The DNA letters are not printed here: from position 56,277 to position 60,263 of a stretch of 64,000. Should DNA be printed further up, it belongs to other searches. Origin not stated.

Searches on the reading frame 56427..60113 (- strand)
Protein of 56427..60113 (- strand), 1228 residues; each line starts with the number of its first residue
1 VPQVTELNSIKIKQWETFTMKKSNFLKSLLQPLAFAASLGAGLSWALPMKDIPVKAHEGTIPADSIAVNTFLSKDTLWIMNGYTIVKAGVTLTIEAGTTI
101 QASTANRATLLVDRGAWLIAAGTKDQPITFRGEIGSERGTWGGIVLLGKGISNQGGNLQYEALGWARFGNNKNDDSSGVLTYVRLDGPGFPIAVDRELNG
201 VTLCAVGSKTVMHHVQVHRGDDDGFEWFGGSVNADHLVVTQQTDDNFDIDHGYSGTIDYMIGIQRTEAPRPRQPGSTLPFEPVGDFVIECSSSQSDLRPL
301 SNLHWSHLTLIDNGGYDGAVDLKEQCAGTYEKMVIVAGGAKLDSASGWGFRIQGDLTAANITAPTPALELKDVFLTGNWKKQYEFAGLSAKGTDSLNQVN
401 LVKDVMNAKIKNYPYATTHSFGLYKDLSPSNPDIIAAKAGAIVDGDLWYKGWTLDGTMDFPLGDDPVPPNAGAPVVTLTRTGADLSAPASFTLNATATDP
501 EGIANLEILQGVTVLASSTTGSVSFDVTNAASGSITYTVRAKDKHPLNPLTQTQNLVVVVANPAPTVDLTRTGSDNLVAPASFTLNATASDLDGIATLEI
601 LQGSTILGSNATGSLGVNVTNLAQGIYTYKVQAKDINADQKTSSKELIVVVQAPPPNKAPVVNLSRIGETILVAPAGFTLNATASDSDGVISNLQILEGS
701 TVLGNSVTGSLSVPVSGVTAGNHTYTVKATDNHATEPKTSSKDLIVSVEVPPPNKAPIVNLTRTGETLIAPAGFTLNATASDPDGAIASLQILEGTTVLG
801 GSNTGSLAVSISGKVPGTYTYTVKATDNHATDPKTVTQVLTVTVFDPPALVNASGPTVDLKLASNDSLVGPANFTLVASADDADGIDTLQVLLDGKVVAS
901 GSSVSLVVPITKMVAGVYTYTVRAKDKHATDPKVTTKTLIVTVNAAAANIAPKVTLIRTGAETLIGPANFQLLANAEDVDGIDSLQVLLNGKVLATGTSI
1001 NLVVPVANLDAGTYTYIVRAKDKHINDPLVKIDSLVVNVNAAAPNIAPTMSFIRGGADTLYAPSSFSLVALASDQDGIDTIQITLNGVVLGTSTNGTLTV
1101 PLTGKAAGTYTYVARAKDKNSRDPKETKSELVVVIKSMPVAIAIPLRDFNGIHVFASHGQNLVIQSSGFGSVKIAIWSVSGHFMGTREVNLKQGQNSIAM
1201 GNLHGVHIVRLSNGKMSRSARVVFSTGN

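Call 16: search_protein_families(library=pfam, proteins=[window:56427-60113:-], max_evalue=0.001)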
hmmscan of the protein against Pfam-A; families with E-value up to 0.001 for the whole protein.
window:56427-60113:- (1228 aa): 5 families
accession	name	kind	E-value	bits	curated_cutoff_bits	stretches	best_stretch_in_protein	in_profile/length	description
PF17957.7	Big_7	-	5.5e-32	110.7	24.1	4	474-539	1-70/70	Bacterial Ig domain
PF07495.19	Y_Y_Y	-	5e-14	52.4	26.6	0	617-651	30-64/65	Y_Y_Y domain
PF22352.2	K319L-like_PKD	-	4.1e-10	40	27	1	774-837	14-81/84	K319L-like, PKD domain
PF19077.6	Big_13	-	5e-07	30.6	27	0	581-649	27-98/102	Bacterial Ig-like domain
PF14699.12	hGDE_N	-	0.00044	20.8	22.1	0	1090-1130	38-80/92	N-terminal domain from the human glycogen debranching enzyme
